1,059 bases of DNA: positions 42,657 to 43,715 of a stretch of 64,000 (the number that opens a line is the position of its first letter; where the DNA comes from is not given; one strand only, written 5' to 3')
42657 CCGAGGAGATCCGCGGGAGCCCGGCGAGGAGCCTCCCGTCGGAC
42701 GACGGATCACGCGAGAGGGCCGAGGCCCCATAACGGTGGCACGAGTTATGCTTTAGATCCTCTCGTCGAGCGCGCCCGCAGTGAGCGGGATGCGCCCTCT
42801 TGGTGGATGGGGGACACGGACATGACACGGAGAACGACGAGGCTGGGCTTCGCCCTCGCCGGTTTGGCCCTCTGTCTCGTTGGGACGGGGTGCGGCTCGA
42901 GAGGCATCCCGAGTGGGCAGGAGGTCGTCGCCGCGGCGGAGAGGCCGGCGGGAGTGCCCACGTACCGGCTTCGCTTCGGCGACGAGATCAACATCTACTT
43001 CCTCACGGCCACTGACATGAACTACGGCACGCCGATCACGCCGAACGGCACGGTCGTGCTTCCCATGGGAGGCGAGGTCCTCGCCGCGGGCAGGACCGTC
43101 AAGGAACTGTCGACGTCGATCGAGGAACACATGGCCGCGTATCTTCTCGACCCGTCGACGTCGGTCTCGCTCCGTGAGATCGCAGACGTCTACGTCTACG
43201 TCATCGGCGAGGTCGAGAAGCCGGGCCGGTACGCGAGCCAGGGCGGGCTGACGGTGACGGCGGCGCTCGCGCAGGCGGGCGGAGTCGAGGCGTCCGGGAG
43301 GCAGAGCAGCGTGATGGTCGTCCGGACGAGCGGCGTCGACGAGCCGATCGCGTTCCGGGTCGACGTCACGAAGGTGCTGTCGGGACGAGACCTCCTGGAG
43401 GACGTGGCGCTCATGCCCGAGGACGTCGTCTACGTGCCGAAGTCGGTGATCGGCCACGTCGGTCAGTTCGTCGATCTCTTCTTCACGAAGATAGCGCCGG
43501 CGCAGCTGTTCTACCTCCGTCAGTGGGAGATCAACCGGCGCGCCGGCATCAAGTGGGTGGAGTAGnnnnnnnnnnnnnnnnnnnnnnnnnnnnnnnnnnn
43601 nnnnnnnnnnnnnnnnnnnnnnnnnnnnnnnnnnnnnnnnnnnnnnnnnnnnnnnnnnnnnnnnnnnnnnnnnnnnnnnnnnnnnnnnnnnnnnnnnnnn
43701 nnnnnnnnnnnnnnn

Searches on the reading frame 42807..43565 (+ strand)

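Call 3: search_protein_families(library=ncbifam, proteins=[window:42807-43565:+], max_evalue=0.001)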
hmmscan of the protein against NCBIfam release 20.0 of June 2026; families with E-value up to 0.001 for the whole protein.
window:42807-43565:+ (252 aa): 4 families
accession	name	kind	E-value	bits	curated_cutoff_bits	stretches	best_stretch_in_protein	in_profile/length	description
TIGR03027.2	pepcterm_export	equivalog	2.5e-26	92.4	180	1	52-214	2-168/169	XrtA/PEP-CTERM system exopolysaccharide export protein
TIGR03028.1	EpsE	equivalog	1.2e-17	64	262.65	1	53-213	2-162/239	polysaccharide export protein EpsE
NF041843.1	EpsY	equivalog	5.9e-16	58.3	320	1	17-210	19-210/211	exopolysaccharide export protein EpsY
NF011658.0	PRK15078.1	subfamily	5e-15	55.1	333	1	73-213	116-252/380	polysaccharide export protein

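Call 4: search_protein_families(library=pfam, proteins=[window:42807-43565:+], max_evalue=0.001)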
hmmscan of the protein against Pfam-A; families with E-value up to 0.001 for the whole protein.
window:42807-43565:+ (252 aa): 3 families
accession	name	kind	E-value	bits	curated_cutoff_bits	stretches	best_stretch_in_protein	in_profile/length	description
PF02563.21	Poly_export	-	1.4e-14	54.4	28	1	51-122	5-76/77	Polysaccharide biosynthesis/export protein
PF22461.2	SLBB_2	-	2.6e-10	40.7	27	1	130-210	3-79/79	SLBB domain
PF10531.15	SLBB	-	5.4e-09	36.2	27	1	129-180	1-53/55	SLBB domain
